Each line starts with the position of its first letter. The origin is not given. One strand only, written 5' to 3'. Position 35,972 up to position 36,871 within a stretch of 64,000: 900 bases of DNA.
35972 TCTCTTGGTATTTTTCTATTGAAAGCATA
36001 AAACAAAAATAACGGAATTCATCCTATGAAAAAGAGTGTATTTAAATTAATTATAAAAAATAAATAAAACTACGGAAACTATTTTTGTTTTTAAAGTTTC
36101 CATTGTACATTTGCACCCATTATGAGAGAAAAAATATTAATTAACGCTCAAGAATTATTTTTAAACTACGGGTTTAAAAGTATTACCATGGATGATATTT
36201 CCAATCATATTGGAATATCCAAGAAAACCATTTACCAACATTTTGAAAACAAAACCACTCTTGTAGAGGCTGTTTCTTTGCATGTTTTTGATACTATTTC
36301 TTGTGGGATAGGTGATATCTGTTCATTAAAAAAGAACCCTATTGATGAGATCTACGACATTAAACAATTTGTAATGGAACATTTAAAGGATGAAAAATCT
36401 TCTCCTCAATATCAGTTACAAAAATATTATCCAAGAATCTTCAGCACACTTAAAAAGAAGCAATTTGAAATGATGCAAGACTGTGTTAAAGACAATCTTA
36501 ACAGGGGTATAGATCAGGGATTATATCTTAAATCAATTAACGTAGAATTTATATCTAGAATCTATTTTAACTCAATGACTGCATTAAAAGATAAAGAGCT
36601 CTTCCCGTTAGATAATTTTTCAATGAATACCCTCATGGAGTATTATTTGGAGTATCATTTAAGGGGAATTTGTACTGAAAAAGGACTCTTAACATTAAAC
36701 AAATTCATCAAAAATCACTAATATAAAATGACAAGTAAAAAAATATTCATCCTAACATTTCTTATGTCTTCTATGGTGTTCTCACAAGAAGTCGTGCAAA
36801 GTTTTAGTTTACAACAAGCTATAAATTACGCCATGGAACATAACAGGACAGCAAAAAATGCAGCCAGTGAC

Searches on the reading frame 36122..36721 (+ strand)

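Call 12: search_protein_families(library=pfam, proteins=[window:36122-36721:+])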
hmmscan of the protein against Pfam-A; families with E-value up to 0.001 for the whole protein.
window:36122-36721:+ (199 aa): 1 family
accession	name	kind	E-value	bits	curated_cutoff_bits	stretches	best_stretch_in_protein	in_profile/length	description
PF00440.29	TetR_N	-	8.9e-12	45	24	1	6-51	2-47/47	Bacterial regulatory proteins, tetR family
